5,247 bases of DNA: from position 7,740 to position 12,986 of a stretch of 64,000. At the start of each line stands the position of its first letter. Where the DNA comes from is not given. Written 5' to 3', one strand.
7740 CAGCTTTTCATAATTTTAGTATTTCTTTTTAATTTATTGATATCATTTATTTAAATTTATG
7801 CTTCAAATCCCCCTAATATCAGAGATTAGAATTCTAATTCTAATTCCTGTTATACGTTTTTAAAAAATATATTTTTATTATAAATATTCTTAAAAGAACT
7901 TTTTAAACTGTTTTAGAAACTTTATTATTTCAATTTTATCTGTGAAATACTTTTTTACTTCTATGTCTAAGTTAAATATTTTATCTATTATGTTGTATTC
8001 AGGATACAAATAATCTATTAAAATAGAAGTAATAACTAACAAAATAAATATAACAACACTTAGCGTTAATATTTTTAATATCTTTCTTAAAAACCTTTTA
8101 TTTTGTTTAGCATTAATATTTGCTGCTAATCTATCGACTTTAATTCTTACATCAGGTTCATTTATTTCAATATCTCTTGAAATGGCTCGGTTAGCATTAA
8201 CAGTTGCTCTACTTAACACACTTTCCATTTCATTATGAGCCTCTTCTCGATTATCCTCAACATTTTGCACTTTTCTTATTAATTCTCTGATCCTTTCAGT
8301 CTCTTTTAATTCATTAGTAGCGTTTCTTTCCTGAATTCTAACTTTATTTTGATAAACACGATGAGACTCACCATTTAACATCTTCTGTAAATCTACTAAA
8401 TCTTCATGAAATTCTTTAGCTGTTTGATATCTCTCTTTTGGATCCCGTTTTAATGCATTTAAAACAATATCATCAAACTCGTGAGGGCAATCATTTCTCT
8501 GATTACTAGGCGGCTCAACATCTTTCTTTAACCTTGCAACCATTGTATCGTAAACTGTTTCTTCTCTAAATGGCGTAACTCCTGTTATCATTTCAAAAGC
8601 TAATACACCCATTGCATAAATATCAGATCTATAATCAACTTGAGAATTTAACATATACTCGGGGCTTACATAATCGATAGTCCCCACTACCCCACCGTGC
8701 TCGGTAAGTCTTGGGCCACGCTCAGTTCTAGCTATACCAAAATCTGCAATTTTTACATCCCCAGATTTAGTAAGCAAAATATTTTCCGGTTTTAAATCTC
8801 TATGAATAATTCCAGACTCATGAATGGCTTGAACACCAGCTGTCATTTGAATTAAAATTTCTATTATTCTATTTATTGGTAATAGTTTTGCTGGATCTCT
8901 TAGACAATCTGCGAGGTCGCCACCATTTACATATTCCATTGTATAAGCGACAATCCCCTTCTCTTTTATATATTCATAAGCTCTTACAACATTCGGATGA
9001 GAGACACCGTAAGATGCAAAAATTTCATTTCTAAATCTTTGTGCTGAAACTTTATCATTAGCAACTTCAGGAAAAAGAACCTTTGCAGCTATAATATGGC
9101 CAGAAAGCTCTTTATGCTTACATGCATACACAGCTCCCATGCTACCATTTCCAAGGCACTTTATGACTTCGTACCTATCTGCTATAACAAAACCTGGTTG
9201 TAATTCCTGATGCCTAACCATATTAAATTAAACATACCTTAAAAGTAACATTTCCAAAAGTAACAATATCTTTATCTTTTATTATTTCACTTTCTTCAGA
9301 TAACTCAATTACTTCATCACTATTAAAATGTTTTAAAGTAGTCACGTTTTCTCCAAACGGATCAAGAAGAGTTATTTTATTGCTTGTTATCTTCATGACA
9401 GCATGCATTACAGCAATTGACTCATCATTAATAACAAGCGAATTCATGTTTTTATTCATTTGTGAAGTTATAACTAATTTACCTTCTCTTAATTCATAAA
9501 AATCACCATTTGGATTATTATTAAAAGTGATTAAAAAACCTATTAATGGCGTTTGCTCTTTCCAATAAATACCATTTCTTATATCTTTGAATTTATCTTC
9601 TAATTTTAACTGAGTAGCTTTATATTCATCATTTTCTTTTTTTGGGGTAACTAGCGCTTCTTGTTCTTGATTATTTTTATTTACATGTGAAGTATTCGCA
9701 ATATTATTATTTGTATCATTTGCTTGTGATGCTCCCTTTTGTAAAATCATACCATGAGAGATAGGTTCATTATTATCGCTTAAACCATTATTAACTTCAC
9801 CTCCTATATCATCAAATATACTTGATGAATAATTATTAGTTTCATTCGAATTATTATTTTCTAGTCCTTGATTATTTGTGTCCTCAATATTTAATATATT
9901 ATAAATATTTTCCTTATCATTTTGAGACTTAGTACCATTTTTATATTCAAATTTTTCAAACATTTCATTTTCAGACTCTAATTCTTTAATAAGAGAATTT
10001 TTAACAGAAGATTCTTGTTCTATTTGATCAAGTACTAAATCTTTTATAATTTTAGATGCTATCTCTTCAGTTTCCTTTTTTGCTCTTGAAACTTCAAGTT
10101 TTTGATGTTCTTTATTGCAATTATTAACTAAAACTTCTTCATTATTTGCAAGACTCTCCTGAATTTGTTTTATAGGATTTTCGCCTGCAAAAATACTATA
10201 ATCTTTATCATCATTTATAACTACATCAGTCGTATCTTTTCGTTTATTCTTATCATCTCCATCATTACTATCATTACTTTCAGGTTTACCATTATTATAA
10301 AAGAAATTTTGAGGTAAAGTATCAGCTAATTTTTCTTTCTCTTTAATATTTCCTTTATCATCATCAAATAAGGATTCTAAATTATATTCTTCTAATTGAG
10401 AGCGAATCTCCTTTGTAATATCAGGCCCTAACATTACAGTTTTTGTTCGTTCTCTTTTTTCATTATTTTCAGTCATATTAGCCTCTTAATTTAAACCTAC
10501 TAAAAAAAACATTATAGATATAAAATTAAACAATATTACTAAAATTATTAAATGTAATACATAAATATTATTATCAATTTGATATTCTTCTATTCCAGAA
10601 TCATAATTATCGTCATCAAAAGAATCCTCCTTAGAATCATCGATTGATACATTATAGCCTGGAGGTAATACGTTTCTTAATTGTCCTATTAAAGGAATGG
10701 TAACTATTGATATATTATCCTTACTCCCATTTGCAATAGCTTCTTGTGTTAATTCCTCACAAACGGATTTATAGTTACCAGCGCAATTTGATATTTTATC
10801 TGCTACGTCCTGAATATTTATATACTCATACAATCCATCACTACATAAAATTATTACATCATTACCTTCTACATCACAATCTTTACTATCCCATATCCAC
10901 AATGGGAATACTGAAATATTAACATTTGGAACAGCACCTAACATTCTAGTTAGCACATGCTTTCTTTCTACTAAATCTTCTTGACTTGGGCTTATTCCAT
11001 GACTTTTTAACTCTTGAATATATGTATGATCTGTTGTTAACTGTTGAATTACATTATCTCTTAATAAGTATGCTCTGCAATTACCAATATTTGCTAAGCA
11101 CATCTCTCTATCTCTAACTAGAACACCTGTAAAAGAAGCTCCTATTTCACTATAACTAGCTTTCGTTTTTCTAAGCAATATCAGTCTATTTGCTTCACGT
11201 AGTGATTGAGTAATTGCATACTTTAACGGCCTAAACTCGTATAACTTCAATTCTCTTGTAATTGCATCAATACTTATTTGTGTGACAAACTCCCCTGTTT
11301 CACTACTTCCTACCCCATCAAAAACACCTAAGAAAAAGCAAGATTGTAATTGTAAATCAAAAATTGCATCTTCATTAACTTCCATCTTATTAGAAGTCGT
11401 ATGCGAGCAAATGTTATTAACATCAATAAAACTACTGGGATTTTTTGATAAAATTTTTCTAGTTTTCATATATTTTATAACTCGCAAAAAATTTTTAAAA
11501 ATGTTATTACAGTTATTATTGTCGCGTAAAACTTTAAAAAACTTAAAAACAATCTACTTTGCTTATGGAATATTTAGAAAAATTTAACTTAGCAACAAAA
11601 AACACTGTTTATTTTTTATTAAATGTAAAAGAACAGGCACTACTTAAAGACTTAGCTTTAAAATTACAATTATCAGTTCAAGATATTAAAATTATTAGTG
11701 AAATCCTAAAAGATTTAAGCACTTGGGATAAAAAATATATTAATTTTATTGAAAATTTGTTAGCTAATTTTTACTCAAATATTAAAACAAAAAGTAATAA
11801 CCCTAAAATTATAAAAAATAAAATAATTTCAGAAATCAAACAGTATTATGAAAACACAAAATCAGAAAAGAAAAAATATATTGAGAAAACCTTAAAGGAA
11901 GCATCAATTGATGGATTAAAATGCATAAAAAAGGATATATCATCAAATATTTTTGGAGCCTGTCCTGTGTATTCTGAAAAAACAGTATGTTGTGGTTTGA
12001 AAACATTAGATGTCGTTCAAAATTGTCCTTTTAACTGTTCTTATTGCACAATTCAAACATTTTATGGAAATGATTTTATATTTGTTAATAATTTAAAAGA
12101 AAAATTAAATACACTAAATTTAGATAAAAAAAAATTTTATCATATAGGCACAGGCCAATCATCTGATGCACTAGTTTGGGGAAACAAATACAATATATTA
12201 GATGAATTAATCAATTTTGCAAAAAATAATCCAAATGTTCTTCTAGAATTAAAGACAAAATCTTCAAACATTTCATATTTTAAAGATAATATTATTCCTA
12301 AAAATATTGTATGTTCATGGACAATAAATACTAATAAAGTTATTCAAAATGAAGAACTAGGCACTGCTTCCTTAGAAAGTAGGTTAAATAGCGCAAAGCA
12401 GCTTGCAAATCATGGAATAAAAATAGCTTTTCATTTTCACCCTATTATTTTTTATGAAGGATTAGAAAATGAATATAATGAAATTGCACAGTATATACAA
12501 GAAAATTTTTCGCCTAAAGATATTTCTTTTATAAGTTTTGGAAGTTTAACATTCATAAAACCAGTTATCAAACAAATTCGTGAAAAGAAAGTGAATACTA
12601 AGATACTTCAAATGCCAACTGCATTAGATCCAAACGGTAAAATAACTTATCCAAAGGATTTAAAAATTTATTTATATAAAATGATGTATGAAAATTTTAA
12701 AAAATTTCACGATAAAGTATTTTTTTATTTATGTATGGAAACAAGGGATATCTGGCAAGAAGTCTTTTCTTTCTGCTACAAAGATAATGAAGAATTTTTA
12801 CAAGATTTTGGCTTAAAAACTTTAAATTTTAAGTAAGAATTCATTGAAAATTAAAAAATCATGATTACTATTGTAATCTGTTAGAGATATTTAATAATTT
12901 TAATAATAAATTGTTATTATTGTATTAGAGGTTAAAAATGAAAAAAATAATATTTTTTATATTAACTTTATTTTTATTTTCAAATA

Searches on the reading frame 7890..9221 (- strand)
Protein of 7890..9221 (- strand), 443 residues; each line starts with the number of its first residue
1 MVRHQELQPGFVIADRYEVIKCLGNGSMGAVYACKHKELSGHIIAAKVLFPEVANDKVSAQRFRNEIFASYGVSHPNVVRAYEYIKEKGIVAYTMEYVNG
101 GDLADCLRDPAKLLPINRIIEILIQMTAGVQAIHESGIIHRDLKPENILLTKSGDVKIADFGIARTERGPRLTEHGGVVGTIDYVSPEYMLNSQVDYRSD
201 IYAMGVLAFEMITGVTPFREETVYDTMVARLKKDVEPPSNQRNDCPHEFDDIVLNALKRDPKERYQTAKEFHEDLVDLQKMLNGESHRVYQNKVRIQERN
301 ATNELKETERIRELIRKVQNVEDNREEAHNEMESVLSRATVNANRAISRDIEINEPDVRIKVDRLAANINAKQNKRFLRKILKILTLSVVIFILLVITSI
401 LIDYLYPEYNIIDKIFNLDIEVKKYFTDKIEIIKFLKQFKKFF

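Call 38: search_protein_families(library=pfam, max_evalue=0.0001, proteins=[window:7890-9221:-])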
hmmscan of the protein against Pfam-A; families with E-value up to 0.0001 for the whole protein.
window:7890-9221:- (443 aa): 4 families
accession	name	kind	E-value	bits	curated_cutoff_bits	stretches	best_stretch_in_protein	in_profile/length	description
PF00069.31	Pkinase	-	2e-55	188.5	31.7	1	17-269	1-256/263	Protein kinase domain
PF07714.23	PK_Tyr_Ser-Thr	-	5.4e-41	141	23.1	1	19-266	3-250/258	Protein tyrosine and serine/threonine kinase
PF03109.22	ABC1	-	3.9e-09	36.4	22.9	1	60-166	117-216/244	ABC1 atypical kinase-like domain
PF12330.14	Haspin_kinase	-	8.1e-05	22.2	25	0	140-204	229-286/364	Haspin like kinase domain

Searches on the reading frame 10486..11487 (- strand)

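Call 38: search_protein_families(library=pfam, max_evalue=0.0001, proteins=[window:10486-11487:-])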
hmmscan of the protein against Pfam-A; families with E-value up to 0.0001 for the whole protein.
window:10486-11487:- (333 aa): 2 families
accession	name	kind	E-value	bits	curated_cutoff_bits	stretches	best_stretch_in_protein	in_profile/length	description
PF00481.26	PP2C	-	1.1e-20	74.8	20.3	1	46-259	30-255/255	Protein phosphatase 2C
PF13672.11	PP2C_2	-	6.6e-09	36.1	24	1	34-223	8-178/209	Protein phosphatase 2C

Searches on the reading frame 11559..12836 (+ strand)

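Call 38: search_protein_families(library=pfam, max_evalue=0.0001, proteins=[window:11559-12836:+])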
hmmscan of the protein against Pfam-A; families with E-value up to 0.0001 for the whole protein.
window:11559-12836:+ (425 aa): 1 family
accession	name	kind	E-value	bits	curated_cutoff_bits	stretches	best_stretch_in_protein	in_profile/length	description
PF20903.3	SPL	-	1.4e-13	50.9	27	1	154-349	85-288/338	Spore photoproduct lyase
